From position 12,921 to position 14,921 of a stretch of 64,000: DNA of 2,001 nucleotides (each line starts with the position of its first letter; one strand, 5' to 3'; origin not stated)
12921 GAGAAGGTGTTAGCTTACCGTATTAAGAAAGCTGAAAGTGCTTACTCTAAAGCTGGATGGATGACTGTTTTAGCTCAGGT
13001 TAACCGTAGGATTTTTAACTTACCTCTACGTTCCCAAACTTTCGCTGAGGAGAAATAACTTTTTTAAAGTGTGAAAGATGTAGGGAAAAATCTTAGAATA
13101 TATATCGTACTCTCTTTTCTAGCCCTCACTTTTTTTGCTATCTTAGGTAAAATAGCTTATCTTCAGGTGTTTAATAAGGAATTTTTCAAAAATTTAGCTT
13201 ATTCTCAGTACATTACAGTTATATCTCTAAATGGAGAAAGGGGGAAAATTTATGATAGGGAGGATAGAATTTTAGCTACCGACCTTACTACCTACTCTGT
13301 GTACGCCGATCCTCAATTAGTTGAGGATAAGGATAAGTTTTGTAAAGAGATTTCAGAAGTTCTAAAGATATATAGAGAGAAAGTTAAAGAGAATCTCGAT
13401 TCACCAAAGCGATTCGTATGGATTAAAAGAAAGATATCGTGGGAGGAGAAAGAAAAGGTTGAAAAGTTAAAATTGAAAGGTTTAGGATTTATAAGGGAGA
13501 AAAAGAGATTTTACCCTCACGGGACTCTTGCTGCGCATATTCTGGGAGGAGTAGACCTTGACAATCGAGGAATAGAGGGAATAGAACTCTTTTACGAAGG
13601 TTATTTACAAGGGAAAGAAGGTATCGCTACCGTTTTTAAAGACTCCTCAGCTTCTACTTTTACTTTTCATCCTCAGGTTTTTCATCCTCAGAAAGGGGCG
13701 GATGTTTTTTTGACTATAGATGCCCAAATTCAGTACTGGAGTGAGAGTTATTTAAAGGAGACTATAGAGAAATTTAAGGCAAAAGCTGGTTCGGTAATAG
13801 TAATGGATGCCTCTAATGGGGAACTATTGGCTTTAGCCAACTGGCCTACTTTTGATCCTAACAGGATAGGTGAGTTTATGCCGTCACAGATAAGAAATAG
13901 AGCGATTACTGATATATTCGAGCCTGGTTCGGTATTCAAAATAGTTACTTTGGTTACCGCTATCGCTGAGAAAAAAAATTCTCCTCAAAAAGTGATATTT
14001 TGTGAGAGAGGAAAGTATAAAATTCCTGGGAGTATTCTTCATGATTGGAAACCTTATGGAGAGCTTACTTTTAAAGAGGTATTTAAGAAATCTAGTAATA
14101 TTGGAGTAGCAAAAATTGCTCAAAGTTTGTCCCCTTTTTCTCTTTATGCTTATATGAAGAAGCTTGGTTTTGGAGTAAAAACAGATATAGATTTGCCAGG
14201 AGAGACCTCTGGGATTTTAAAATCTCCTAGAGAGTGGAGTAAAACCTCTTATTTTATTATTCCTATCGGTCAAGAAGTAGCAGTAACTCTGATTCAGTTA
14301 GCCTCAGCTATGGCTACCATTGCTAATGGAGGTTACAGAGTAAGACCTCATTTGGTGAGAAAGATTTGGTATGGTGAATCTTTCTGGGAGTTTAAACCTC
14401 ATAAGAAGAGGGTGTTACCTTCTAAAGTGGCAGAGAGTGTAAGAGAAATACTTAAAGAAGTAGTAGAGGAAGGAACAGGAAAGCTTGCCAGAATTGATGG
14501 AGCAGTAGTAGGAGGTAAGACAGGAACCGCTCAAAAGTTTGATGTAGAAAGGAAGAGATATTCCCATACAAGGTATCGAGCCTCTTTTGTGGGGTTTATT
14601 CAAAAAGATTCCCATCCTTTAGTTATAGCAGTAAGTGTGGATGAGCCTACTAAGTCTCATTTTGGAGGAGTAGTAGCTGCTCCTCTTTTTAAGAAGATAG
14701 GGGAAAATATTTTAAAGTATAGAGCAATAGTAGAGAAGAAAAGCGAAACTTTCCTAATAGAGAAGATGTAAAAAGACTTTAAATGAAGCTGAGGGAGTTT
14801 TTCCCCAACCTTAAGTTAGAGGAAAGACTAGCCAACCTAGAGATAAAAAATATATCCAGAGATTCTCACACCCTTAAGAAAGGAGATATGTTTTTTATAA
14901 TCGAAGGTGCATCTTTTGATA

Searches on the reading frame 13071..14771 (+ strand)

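Call 53: search_protein_families(library=pfam, proteins=[window:13071-14771:+], max_evalue=0.00001)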
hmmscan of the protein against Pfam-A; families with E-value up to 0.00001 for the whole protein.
window:13071-14771:+ (566 aa): 2 families
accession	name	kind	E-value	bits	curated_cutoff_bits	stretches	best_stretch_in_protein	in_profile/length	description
PF00905.27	Transpeptidase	-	4.1e-78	263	22.1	1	240-543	1-297/299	Penicillin binding protein transpeptidase domain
PF03717.20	PBP_dimer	-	3.7e-25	89.8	24.4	1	54-193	3-172/180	Penicillin-binding Protein dimerisation domain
